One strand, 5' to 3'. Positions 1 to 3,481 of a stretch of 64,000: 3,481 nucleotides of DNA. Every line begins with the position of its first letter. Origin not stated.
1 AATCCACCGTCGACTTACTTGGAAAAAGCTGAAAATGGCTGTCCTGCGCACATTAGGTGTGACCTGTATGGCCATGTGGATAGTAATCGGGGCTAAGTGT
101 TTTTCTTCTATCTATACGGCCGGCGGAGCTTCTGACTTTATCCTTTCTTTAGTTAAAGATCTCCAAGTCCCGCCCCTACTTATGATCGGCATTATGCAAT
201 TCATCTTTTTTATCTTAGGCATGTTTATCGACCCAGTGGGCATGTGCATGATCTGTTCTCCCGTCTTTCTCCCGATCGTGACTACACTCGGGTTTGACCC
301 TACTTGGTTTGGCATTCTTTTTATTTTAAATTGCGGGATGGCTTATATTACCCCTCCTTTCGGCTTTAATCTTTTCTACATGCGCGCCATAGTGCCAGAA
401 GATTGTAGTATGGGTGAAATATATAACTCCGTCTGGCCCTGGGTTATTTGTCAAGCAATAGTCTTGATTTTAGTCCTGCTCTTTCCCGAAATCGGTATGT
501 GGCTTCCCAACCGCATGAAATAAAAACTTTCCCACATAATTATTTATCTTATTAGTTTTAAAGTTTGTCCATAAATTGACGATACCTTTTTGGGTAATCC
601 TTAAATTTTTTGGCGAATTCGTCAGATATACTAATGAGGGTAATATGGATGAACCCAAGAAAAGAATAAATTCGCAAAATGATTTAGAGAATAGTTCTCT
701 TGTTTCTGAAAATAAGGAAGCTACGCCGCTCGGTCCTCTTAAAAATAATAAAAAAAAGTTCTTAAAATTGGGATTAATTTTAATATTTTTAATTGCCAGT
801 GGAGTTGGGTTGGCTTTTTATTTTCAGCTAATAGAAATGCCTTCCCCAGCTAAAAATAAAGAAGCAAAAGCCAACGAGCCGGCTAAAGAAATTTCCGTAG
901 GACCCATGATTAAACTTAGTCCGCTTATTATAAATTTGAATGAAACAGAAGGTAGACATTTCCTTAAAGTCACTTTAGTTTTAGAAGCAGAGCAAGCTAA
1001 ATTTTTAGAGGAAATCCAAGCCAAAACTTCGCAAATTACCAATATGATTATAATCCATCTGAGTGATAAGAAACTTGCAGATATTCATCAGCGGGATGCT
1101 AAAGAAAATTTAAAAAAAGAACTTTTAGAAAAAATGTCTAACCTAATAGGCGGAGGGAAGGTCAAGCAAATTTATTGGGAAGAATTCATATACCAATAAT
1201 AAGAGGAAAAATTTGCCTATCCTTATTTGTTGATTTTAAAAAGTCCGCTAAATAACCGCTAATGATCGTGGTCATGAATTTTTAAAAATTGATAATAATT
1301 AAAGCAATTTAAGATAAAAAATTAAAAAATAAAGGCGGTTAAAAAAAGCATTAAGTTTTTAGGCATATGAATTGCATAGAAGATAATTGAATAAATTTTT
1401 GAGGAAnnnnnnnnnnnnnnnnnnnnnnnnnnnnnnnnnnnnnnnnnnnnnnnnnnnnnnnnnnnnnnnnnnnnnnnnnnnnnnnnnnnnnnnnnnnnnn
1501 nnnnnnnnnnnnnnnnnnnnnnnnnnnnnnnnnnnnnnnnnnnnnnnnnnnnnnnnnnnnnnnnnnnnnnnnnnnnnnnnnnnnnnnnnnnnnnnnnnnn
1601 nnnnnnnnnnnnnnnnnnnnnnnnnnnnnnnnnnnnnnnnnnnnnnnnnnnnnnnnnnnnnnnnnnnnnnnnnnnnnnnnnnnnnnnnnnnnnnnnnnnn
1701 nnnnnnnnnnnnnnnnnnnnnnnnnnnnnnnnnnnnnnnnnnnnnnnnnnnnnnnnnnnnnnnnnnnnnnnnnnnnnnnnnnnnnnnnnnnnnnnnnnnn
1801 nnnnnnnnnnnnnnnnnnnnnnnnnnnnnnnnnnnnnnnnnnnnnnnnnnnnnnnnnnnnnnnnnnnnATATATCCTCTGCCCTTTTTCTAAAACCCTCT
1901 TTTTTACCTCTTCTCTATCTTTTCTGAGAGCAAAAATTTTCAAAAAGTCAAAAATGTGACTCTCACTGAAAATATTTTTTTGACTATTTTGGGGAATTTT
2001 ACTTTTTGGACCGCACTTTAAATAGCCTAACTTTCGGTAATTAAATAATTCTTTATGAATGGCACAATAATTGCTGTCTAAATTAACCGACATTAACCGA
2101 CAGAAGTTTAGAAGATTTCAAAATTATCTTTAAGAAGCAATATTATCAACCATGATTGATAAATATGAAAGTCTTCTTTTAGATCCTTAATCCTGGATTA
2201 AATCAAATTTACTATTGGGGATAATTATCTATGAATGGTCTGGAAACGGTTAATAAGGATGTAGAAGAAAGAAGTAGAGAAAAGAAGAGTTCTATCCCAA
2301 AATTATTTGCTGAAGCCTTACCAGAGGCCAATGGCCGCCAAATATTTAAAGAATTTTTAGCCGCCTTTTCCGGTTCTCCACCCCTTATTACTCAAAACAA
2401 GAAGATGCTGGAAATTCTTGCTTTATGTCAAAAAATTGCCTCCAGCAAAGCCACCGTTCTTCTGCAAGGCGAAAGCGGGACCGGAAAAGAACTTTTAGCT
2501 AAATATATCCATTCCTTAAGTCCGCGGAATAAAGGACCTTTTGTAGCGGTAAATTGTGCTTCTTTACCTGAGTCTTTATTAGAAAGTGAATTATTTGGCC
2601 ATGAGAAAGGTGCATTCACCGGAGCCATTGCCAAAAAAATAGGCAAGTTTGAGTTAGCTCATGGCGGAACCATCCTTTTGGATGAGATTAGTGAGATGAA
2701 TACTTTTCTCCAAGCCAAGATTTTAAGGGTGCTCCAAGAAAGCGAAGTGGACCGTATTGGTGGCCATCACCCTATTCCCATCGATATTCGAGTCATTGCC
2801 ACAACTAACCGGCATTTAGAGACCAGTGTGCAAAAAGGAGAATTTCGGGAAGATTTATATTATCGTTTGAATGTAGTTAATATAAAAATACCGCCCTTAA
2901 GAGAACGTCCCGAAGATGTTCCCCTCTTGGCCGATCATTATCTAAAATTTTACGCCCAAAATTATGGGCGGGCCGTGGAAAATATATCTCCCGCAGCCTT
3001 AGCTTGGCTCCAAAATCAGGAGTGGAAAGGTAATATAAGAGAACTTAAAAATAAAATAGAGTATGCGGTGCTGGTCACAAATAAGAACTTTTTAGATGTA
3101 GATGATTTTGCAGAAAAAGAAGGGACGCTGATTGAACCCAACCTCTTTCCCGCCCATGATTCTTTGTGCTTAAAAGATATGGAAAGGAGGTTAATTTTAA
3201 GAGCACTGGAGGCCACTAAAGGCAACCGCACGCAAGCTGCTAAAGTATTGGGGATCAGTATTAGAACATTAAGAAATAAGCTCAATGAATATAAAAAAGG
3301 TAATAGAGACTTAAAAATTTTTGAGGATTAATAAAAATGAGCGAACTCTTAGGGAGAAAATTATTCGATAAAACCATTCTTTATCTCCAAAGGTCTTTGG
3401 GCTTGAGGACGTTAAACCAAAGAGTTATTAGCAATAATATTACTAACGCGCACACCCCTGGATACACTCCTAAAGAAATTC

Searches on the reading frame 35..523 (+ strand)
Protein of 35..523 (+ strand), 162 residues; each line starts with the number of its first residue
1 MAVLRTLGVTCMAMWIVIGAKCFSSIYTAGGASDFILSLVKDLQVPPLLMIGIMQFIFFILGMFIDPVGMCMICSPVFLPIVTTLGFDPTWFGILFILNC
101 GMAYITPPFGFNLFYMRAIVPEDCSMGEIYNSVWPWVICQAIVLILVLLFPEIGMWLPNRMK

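Call 74: search_protein_families(library=pfam, proteins=[window:35-523:+], max_evalue=0.00001)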
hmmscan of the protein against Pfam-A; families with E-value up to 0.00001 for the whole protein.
window:35-523:+ (162 aa): 1 family
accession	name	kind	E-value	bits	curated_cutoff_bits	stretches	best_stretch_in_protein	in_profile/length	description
PF06808.19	DctM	-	8.3e-28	97.8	23.8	1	4-153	266-413/413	Tripartite ATP-independent periplasmic transporter, DctM component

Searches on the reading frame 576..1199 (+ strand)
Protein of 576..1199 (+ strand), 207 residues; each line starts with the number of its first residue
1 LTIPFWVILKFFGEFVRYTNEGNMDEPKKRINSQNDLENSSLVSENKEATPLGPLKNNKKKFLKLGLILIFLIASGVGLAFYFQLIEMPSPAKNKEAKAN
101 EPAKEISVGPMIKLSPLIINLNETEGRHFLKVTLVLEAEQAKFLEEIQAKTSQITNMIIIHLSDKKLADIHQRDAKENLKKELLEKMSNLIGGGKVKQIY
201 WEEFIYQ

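Call 74: search_protein_families(library=pfam, proteins=[window:576-1199:+], max_evalue=0.00001)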
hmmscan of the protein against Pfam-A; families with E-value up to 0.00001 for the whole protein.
window:576-1199:+ (207 aa): 1 family
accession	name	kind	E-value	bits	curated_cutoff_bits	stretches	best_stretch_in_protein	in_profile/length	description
PF03748.19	FliL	-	7.7e-18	65.4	24.6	1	112-207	2-103/103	Flagellar basal body-associated protein FliL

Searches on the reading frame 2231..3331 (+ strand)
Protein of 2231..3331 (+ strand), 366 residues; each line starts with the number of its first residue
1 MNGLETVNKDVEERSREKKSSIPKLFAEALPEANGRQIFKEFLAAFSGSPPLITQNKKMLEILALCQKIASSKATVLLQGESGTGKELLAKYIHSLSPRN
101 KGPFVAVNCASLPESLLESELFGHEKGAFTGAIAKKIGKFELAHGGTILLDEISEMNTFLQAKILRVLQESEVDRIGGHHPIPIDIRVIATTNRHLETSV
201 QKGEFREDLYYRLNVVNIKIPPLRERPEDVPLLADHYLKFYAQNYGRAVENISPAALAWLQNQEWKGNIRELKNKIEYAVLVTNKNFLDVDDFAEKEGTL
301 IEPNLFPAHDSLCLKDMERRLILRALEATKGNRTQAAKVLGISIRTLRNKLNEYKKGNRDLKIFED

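Call 52: search_protein_families(library=pfam, proteins=[window:2231-3331:+], max_evalue=0.00001)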
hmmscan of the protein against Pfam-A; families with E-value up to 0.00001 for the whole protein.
window:2231-3331:+ (366 aa): 5 families
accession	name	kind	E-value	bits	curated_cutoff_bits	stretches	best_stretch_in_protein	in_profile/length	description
PF00158.32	Sigma54_activat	-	8.5e-71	237.5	20.2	1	52-218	1-167/168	Sigma-54 interaction domain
PF25601.1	AAA_lid_14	-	8.4e-23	80.5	27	1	224-295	1-72/87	AAA+ ATPase lid domain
PF14532.12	Sigma54_activ_2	-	1.1e-20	74.7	25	1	58-223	6-138/138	Sigma-54 interaction domain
PF02954.25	HTH_8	-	6.4e-16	58.2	22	1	314-354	2-42/42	Bacterial regulatory protein, Fis family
PF07728.20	AAA_5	-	5e-08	33.5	22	1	76-196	2-125/139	AAA domain (dynein-related subfamily)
